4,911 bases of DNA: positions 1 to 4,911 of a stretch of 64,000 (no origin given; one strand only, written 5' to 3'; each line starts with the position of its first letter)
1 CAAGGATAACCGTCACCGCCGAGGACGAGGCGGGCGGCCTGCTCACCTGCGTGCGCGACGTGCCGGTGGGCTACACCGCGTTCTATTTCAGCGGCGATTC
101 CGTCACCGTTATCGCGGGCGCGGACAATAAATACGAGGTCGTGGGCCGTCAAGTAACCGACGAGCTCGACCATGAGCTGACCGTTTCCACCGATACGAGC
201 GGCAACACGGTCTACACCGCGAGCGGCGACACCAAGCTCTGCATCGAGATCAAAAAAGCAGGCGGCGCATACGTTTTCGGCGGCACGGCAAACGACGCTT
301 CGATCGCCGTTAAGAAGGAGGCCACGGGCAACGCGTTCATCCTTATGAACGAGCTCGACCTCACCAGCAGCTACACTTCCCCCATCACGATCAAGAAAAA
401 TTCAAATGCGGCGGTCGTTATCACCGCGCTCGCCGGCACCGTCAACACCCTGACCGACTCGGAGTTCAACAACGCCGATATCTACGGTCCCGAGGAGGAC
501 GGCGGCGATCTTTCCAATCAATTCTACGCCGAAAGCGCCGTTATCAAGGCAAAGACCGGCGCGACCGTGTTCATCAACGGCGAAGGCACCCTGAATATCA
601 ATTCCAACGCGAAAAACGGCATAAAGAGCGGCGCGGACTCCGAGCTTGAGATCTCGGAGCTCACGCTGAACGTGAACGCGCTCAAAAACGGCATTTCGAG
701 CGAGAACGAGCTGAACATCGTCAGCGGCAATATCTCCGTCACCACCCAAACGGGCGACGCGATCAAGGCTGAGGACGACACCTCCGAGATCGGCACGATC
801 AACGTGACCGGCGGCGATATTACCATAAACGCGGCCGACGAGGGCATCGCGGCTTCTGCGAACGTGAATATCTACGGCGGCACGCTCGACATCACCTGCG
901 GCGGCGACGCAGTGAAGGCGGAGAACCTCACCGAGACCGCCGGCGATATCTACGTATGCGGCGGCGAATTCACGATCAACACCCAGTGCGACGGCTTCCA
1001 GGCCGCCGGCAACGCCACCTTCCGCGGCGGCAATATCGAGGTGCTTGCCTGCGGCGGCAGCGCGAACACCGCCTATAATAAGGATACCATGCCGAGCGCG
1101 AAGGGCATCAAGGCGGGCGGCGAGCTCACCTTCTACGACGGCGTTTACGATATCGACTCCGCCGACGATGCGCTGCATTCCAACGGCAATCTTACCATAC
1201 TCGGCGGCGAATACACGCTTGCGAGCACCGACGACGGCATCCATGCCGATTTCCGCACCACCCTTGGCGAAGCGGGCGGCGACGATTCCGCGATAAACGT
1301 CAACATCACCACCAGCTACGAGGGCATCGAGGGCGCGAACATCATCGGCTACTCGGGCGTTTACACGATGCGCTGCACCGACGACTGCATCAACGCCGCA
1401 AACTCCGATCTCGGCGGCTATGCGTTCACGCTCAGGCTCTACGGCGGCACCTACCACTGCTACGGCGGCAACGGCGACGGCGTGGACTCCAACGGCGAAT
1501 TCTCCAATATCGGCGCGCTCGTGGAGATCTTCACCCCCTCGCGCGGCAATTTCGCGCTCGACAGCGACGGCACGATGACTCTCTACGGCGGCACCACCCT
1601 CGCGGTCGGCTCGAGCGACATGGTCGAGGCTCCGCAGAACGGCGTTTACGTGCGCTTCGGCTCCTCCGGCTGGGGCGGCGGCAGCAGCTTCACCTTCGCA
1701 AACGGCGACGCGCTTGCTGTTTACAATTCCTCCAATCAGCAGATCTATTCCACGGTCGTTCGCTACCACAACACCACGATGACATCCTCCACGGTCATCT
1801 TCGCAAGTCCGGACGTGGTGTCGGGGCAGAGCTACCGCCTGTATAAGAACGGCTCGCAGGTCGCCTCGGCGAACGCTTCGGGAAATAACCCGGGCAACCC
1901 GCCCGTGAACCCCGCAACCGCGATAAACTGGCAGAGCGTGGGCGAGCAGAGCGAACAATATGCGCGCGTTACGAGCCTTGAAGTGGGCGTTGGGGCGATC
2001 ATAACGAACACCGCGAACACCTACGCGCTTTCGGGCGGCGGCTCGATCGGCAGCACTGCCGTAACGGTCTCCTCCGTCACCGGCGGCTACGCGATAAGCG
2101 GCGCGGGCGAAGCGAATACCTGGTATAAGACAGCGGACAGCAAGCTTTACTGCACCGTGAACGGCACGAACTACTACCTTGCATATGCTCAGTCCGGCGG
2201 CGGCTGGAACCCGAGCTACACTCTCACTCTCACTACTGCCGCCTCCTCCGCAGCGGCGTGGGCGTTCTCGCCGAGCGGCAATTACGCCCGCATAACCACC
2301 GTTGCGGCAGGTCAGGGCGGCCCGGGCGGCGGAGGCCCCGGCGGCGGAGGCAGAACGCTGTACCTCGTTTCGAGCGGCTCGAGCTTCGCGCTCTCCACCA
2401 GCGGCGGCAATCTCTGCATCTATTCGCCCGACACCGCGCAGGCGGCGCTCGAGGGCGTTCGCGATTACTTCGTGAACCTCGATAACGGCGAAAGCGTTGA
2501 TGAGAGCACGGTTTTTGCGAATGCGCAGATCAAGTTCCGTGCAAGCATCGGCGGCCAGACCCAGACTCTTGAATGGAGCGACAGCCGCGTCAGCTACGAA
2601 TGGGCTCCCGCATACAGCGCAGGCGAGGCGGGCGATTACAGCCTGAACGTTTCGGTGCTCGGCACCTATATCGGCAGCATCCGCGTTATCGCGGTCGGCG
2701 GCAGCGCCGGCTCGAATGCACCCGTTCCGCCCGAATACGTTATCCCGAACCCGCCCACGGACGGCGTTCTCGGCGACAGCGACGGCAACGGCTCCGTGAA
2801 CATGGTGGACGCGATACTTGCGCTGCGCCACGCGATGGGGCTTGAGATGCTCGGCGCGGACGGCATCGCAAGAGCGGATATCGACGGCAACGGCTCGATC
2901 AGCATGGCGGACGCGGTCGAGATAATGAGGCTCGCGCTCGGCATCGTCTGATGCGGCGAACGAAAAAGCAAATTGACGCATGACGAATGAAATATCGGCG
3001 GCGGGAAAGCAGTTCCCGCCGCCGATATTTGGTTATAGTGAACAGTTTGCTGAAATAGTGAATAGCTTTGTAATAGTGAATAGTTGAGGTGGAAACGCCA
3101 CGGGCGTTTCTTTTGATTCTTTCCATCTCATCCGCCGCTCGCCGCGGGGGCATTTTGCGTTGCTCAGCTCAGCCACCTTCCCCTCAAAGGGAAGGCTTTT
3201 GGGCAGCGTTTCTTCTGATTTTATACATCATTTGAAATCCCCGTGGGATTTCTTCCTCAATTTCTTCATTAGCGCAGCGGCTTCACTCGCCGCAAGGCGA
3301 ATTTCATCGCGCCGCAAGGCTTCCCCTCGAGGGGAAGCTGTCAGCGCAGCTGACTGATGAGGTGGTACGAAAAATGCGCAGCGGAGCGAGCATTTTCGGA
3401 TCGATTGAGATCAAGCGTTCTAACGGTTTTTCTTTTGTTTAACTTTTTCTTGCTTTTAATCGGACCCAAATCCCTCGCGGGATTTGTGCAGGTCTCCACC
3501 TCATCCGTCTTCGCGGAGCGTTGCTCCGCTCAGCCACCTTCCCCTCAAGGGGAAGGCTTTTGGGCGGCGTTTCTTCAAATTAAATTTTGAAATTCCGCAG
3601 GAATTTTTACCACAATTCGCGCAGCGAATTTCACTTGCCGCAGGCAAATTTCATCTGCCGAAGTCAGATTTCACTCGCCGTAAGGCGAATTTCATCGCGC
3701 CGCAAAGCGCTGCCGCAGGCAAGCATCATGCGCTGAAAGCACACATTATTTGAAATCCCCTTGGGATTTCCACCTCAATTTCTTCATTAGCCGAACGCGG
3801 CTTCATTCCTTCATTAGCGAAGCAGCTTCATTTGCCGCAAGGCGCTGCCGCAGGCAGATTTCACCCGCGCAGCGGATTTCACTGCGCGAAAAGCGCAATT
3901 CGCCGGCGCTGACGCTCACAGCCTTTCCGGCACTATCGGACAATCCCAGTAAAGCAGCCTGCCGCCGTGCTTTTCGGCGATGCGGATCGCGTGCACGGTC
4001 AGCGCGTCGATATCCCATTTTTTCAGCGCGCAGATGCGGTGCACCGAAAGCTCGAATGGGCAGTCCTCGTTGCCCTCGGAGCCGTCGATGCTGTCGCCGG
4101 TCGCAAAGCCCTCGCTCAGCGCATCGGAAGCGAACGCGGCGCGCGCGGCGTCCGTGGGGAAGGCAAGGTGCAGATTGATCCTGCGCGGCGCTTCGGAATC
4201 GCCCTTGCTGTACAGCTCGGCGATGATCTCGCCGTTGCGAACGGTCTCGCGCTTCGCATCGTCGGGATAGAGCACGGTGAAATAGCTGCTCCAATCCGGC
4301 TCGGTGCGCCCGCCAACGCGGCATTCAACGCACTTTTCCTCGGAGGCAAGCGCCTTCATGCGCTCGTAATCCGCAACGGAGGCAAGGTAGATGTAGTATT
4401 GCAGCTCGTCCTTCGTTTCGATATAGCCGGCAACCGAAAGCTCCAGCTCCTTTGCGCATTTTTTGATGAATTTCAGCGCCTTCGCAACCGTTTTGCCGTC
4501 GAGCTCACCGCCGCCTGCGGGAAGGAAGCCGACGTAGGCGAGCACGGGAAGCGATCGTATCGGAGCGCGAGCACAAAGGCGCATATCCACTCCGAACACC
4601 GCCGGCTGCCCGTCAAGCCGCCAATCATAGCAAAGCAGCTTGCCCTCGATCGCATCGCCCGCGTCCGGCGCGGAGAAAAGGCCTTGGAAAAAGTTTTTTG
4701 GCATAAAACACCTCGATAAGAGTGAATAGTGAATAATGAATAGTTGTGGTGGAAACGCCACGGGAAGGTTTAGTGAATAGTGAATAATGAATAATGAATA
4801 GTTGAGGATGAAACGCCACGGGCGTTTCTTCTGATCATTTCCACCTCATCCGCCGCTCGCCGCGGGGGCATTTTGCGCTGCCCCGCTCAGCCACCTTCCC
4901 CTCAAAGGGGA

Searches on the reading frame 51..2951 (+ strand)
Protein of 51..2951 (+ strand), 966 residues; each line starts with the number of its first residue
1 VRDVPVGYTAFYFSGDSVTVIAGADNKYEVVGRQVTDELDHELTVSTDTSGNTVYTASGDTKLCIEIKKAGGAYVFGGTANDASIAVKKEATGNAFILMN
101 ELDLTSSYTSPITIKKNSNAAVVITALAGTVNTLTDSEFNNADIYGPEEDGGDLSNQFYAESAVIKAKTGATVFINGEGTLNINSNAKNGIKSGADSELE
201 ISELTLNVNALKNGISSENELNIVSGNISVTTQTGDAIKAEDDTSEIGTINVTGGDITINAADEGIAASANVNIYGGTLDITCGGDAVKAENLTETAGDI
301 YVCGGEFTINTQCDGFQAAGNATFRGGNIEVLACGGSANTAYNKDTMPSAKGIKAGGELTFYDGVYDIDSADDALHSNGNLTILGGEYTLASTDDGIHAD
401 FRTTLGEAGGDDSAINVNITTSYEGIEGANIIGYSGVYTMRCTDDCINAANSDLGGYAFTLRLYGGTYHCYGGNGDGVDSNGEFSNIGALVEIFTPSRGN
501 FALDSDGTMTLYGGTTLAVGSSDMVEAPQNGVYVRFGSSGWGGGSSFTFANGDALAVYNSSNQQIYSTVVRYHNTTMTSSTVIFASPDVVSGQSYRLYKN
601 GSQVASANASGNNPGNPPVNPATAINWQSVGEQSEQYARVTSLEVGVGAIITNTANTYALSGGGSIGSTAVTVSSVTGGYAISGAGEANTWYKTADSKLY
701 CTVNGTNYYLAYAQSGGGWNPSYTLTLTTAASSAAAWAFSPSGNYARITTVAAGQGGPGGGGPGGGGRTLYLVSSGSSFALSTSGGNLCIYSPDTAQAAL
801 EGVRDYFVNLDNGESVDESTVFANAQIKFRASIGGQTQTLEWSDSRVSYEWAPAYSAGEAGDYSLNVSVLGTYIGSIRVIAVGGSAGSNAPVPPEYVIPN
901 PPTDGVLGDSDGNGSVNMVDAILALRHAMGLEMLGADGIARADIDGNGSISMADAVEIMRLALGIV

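Call 9: search_protein_families(library=pfam, proteins=[window:51-2951:+], max_evalue=0.001)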
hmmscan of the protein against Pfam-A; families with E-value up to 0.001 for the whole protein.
window:51-2951:+ (966 aa): 2 families
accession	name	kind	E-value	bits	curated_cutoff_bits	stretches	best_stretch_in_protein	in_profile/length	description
PF14262.12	Cthe_2159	-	7.5e-69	232.4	25.8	2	64-283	4-201/262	Carbohydrate-binding domain-containing protein Cthe_2159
PF00404.24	Dockerin_1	-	2e-05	25.1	22.9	1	907-960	1-54/57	Dockerin type I domain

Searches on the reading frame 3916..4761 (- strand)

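Call 9: search_protein_families(library=pfam, proteins=[window:3916-4761:-], max_evalue=0.001)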
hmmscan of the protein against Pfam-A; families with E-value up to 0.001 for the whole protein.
window:3916-4761:- (281 aa): 2 families
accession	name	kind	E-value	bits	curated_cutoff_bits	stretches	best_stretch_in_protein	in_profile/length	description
PF06877.16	RraB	-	9.9e-14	52.2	23.3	1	176-274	4-102/102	Regulator of ribonuclease activity B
PF05117.17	DUF695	-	2.8e-10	41.1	23.1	1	45-165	6-134/134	Family of unknown function (DUF695)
